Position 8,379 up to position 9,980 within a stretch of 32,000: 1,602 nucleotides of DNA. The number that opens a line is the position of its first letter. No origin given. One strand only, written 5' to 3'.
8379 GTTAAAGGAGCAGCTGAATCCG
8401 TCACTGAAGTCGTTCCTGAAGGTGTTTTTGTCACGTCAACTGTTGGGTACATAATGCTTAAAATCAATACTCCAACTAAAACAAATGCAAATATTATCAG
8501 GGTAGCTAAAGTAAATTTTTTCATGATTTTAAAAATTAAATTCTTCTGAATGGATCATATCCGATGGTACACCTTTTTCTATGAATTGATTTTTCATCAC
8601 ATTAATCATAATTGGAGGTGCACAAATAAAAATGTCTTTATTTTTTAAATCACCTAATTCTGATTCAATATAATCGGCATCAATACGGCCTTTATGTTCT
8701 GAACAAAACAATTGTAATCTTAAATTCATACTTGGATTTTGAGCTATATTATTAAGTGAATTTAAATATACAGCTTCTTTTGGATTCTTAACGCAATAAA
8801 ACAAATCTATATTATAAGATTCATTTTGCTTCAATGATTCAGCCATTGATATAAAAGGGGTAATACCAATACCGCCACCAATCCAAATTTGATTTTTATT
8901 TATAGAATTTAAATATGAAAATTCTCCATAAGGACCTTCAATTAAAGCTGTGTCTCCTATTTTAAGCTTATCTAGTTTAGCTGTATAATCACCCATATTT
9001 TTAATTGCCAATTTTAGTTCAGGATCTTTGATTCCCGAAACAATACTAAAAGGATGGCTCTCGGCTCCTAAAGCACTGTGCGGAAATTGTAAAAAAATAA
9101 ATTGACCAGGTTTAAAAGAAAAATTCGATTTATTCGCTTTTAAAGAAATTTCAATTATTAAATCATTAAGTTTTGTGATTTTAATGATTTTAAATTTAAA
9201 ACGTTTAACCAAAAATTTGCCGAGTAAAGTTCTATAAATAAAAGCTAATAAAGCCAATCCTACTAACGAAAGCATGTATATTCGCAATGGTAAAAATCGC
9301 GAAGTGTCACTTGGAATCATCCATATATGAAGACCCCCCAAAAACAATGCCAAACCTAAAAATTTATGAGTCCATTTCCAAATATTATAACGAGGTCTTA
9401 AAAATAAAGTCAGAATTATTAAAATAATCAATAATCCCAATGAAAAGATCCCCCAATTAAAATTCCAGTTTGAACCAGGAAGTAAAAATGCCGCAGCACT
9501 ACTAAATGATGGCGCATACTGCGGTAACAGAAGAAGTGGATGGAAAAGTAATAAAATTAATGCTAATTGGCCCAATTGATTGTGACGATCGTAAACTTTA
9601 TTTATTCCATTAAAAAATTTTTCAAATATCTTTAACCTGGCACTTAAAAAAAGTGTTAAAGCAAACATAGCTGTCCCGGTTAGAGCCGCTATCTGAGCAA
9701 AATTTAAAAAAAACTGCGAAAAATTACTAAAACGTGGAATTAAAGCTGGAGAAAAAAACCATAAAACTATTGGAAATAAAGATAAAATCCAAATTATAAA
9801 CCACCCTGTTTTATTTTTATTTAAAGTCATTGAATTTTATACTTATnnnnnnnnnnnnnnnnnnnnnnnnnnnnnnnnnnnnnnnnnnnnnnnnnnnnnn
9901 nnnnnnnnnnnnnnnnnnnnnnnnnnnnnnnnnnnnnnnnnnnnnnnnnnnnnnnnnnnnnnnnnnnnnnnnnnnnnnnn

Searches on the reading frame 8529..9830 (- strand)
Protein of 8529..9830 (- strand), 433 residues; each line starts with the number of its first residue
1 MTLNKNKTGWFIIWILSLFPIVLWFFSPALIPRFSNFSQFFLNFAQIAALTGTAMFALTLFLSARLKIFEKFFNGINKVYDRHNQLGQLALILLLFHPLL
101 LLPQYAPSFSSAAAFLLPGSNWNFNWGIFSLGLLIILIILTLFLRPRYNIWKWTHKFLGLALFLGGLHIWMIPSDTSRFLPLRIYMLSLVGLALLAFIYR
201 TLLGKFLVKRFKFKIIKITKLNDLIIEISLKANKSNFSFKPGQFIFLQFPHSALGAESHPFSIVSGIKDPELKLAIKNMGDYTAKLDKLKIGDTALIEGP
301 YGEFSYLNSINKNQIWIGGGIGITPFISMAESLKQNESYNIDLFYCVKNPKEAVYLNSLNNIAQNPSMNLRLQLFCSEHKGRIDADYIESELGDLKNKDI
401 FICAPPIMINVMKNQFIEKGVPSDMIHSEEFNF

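Call 50: search_protein_families(library=pfam, proteins=[window:8529-9830:-], max_evalue=0.001)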
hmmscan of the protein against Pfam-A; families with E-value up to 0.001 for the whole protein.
window:8529-9830:- (433 aa): 5 families
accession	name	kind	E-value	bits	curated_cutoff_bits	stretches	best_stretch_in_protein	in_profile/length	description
PF08022.18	FAD_binding_8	-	6.2e-15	55.7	22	1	211-302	2-106/109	FAD-binding domain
PF00175.26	NAD_binding_1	-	1.5e-10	42.1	22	1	317-412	2-107/109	Oxidoreductase NAD-binding domain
PF01794.25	Ferric_reduct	-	1.5e-10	41.6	28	1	50-165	3-120/121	Ferric reductase like transmembrane component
PF00970.30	FAD_binding_6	-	3.1e-07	31.1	21.1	1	225-306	16-99/99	Oxidoreductase FAD-binding domain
PF08030.17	NAD_binding_6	-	7.5e-06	26.5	22.2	1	316-381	6-79/156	Ferric reductase NAD binding domain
